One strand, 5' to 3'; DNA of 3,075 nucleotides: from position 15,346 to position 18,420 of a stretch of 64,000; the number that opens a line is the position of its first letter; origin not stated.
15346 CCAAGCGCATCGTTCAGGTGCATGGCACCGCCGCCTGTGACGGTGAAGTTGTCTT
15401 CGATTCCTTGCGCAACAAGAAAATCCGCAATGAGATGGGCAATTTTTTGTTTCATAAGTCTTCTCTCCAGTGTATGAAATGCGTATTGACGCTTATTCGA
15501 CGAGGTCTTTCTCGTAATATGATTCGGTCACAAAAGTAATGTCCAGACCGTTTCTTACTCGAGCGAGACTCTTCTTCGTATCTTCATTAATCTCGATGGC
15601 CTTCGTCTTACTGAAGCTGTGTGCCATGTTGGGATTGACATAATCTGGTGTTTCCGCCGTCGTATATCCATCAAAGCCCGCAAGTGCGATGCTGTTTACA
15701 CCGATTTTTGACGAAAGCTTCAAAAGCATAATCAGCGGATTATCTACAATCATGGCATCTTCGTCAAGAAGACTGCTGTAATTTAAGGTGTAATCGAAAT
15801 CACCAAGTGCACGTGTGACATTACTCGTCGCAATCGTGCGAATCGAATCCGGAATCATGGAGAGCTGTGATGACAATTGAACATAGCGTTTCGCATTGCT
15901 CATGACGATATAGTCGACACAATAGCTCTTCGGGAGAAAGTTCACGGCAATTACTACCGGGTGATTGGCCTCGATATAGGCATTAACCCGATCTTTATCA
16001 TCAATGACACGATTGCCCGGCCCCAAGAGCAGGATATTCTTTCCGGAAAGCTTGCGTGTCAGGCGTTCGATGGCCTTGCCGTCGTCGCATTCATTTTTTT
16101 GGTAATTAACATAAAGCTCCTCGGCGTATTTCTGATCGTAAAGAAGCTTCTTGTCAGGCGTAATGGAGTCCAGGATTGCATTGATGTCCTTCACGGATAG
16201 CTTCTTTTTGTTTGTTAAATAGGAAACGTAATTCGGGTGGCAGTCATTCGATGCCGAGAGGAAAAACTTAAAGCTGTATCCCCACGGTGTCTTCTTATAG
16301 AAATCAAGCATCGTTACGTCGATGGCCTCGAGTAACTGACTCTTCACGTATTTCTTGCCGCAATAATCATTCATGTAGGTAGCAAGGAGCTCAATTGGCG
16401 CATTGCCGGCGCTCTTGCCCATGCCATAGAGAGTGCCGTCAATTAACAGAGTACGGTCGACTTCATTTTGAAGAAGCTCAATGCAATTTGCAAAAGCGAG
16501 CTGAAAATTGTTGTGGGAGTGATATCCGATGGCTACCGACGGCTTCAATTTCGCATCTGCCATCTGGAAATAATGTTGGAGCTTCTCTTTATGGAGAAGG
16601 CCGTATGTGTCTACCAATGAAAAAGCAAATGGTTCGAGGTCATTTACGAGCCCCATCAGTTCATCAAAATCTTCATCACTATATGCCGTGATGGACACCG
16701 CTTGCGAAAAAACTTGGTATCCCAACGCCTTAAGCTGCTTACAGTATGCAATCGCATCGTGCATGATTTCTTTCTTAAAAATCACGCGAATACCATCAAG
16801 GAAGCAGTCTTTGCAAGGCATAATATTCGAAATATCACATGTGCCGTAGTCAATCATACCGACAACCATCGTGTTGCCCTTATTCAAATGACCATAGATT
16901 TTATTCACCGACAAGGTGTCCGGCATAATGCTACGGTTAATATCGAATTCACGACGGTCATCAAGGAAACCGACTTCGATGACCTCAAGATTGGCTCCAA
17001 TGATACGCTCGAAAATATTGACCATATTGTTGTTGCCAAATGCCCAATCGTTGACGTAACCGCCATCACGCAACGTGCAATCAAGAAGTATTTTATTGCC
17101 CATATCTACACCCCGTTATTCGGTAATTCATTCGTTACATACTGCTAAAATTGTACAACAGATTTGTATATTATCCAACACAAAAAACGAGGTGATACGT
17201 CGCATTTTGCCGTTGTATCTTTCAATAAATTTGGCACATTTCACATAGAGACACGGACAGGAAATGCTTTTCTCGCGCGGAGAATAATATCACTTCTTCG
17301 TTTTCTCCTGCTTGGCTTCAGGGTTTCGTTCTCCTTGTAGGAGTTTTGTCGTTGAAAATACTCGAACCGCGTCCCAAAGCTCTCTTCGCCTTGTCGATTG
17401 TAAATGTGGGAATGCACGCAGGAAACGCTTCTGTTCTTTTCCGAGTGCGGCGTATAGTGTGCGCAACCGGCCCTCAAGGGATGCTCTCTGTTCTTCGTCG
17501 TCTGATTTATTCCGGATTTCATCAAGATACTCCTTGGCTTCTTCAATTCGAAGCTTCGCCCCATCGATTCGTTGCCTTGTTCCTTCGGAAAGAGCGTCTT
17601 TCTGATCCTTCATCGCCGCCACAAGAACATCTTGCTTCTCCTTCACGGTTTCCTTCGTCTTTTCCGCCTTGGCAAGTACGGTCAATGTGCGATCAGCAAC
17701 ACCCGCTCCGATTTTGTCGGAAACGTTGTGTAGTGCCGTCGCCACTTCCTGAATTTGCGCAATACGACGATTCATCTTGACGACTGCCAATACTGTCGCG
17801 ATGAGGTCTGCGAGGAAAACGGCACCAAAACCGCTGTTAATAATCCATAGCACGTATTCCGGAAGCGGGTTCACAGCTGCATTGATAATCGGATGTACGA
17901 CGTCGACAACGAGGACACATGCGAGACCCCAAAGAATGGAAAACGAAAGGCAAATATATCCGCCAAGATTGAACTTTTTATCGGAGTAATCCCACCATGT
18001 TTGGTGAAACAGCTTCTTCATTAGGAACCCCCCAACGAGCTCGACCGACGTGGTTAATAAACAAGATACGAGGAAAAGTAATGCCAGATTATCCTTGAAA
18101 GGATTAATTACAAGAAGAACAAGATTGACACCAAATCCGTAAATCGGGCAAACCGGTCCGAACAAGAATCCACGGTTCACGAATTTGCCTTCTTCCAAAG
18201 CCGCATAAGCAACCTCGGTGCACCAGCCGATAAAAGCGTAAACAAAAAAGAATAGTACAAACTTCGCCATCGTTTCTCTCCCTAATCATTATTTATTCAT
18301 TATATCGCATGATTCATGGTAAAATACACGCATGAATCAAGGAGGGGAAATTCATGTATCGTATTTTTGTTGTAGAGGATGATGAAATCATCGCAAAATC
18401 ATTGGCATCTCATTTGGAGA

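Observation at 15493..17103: Operon-leading HMGL-like aldolase fused to an unknown Rossmann-like domain inside a nucleotide-sugar cluster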

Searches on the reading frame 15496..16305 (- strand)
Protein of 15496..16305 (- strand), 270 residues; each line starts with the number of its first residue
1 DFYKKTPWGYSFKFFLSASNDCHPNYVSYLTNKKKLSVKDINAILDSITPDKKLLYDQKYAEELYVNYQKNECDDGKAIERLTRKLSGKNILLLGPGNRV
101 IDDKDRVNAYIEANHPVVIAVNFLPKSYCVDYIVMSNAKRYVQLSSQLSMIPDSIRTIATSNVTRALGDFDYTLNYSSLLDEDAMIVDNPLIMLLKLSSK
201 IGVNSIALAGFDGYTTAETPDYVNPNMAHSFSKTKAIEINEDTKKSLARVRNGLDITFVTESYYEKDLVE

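Call 7: search_protein_families(library=pfam, proteins=[window:15496-16305:-], max_evalue=10)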
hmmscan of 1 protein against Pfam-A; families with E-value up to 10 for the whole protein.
seq(270 aa): 2 families
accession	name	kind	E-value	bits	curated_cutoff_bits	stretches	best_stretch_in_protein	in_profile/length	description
PF04263.21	TPK_catalytic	-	0.065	13.6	30.7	1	45-96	35-86/113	Thiamin pyrophosphokinase, catalytic domain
PF21645.3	FakA-like_M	-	0.18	12.1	24.9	1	127-163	3-42/80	Fatty acid kinase subunit A-like, middle domain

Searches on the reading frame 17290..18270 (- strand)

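Call 5: search_protein_families(library=pfam, proteins=[window:17290-18270:-], max_evalue=0.01)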
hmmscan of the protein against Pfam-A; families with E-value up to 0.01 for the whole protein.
window:17290-18270:- (326 aa): 2 families
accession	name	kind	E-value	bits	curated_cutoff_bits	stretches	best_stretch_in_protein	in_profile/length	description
PF06541.16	ABC_trans_CmpB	-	1.4e-52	178.3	25.9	1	6-160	1-151/151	Putative ABC-transporter type IV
PF11887.13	Mce4_CUP1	-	0.002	18.2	32.6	1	165-226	72-132/222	Cholesterol uptake porter CUP1 of Mce4, putative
